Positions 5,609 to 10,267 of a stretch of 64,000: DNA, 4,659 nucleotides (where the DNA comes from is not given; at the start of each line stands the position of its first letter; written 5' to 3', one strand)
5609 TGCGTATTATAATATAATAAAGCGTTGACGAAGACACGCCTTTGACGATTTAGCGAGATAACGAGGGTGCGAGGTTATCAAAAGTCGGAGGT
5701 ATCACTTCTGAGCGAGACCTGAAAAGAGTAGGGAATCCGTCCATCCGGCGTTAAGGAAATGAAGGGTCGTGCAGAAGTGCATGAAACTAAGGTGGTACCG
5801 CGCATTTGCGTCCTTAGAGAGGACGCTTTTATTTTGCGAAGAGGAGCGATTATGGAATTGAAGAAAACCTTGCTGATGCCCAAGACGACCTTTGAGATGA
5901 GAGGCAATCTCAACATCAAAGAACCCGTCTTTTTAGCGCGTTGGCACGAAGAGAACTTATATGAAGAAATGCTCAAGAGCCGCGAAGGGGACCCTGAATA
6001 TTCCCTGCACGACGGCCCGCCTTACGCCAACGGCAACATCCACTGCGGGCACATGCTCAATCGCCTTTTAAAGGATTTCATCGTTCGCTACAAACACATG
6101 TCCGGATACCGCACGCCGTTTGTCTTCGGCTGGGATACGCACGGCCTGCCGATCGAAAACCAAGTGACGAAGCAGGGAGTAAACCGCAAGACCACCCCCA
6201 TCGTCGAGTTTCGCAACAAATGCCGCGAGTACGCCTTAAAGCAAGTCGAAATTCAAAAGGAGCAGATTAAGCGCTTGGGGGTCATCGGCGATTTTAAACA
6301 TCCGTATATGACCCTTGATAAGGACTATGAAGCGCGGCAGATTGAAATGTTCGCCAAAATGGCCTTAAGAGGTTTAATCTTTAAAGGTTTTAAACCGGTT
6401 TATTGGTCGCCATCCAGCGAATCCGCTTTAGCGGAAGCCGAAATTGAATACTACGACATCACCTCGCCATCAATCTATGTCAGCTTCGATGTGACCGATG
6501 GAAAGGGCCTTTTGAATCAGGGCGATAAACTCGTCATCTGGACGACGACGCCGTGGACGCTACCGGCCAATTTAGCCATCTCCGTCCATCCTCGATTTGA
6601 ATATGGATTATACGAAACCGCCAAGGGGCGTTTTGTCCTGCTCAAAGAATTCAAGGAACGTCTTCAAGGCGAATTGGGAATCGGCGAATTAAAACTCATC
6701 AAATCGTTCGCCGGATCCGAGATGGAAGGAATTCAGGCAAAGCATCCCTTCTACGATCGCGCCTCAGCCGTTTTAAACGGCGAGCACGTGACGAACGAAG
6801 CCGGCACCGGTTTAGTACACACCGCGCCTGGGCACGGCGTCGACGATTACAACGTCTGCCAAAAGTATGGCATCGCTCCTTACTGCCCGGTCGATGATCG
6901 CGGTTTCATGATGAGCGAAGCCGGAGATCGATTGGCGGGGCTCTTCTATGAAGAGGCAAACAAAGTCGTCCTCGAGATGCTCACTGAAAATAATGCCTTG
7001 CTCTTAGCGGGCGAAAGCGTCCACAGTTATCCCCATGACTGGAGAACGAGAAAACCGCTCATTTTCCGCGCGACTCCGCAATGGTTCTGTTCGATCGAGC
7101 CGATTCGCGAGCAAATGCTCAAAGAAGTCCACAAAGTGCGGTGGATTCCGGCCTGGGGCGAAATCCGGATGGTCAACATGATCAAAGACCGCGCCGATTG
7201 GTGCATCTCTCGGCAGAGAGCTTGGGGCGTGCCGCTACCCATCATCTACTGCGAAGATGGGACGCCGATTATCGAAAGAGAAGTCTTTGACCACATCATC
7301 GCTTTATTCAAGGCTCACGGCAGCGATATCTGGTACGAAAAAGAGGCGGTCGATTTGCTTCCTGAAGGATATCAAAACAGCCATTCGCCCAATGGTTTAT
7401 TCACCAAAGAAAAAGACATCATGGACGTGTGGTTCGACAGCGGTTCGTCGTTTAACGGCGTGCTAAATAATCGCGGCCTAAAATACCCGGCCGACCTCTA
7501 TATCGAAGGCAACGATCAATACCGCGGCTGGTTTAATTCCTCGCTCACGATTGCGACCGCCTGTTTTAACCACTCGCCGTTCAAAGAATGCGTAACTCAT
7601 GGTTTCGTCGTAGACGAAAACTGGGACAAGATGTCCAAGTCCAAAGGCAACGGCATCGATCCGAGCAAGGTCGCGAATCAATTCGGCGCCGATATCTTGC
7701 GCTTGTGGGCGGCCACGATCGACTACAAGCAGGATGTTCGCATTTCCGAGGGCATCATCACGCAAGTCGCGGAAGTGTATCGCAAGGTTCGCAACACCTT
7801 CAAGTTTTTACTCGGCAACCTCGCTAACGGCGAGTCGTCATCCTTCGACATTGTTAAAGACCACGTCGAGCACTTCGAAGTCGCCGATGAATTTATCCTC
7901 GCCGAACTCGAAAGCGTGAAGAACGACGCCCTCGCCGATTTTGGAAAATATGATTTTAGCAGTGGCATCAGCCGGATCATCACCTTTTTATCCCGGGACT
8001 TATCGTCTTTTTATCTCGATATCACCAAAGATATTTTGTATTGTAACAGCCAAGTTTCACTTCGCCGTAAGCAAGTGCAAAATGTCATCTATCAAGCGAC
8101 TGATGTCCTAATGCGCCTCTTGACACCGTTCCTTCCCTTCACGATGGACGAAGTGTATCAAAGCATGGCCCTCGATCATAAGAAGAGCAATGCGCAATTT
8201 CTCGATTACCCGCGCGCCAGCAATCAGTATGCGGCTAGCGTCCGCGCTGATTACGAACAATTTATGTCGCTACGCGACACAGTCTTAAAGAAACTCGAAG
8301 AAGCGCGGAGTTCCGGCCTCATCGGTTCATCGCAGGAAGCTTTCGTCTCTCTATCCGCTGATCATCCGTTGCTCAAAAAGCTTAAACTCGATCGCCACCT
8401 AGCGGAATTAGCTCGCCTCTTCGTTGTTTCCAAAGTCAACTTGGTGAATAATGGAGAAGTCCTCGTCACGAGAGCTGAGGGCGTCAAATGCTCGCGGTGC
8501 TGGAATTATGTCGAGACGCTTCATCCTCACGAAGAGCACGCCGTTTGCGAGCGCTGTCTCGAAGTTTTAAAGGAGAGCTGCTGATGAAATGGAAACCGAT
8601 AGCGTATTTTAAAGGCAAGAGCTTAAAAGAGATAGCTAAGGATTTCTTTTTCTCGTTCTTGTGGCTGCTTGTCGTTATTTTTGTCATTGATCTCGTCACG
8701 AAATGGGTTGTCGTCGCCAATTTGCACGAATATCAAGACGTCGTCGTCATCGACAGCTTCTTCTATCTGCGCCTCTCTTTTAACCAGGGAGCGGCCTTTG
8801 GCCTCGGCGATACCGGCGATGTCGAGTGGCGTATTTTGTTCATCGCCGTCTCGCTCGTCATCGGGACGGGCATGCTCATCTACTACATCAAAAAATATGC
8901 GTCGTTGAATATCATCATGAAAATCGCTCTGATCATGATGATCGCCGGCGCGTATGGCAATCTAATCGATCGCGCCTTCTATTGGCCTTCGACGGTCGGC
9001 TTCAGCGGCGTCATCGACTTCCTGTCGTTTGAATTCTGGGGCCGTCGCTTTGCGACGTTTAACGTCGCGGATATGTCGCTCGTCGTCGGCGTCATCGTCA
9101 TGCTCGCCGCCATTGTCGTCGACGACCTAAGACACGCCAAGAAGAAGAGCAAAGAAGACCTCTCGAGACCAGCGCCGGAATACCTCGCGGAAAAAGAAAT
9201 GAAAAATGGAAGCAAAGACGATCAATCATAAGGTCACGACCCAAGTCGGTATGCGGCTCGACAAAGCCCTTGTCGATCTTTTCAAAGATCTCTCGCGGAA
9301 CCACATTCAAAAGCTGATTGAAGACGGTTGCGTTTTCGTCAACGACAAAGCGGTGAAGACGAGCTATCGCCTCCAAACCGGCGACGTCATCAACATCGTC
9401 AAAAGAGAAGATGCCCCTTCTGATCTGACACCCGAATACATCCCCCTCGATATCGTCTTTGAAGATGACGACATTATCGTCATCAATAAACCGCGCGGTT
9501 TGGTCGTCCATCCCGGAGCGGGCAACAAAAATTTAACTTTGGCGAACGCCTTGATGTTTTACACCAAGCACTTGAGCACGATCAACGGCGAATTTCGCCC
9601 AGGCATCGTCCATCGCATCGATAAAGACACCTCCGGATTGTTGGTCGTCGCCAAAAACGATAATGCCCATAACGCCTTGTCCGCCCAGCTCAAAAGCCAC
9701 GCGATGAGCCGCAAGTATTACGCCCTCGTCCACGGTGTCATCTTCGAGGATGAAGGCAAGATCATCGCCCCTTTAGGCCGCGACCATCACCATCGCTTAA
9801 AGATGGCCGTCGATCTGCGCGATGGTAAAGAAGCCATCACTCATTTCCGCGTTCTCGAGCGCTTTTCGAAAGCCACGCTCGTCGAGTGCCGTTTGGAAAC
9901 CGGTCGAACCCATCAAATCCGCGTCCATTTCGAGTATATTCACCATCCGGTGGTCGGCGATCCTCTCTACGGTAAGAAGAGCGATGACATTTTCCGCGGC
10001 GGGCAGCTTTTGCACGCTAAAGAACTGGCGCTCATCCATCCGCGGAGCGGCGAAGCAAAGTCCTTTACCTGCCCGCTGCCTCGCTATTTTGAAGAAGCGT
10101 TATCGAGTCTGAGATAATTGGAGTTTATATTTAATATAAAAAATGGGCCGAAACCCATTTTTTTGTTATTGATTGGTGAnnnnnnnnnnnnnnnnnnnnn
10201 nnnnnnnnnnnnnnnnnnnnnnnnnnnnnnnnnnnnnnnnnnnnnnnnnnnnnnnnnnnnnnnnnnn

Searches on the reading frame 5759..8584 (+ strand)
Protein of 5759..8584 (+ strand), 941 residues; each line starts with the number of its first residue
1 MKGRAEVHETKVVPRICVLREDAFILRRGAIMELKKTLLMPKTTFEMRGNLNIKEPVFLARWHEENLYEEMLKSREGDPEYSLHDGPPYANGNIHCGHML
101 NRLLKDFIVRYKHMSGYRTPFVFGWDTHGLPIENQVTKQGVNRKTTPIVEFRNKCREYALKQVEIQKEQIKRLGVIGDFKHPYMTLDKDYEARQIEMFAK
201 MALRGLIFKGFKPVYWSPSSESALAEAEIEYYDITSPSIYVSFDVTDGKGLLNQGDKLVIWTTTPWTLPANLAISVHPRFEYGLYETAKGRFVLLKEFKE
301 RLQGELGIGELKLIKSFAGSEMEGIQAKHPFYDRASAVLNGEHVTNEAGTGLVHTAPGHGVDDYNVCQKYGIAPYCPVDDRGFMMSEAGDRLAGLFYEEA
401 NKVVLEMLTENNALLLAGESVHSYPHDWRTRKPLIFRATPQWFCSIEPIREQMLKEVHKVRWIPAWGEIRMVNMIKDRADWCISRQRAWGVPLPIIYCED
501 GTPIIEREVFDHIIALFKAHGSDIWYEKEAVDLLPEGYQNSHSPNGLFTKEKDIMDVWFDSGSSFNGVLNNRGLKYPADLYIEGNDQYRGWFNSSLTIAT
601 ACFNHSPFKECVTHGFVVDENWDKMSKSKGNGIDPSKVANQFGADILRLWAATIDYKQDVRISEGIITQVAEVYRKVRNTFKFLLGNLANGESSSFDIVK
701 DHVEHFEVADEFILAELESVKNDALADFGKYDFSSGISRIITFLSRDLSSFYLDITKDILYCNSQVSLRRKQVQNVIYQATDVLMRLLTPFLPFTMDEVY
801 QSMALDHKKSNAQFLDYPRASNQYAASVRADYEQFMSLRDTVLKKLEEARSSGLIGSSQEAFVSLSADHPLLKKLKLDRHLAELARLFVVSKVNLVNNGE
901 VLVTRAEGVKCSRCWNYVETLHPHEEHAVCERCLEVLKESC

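Call 33: search_protein_families(library=pfam, proteins=[window:5759-8584:+], max_evalue=0.001)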
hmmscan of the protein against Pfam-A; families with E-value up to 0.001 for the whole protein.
window:5759-8584:+ (941 aa): 6 families
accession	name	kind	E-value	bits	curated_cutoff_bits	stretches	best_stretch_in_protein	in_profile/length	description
PF00133.28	tRNA-synt_1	-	2.1e-138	462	22.7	1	59-663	3-414/414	tRNA synthetases class I (I, L, M and V)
PF08264.19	Anticodon_1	-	1.9e-25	89.9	25.1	1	710-863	1-146/148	Anticodon-binding domain of tRNA ligase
PF09334.17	tRNA-synt_1g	-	9.1e-23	81.1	20.1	2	88-230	8-136/391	tRNA synthetases class I (M)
PF01921.24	tRNA-synt_1f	-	1.5e-06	27.8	27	1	584-682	241-340/360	tRNA synthetases class I (K)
PF01406.26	tRNA-synt_1e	-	0.0001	22.2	27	0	569-670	199-299/301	tRNA synthetases class I (C) catalytic domain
PF13603.12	tRNA-synt_1_2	-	0.00011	22.1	25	0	255-372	20-134/185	Leucyl-tRNA synthetase, editing domain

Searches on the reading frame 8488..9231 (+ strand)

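Call 33: search_protein_families(library=pfam, proteins=[window:8488-9231:+], max_evalue=0.001)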
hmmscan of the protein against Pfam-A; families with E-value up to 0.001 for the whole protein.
window:8488-9231:+ (247 aa): 1 family
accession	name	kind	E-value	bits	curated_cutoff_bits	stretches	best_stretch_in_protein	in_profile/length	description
PF01252.23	Peptidase_A8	-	1.6e-32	113.1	25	1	61-209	2-140/142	Signal peptidase (SPase) II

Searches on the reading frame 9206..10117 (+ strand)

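Call 33: search_protein_families(library=pfam, proteins=[window:9206-10117:+], max_evalue=0.001)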
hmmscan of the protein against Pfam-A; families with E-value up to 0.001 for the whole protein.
window:9206-10117:+ (303 aa): 2 families
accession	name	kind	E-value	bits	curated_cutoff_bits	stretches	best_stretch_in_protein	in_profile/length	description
PF00849.27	PseudoU_synth_2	-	3.4e-40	138.2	26.8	1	89-243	1-151/152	RNA pseudouridylate synthase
PF01479.30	S4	-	3.8e-13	49.4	22.8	1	16-62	1-48/48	S4 domain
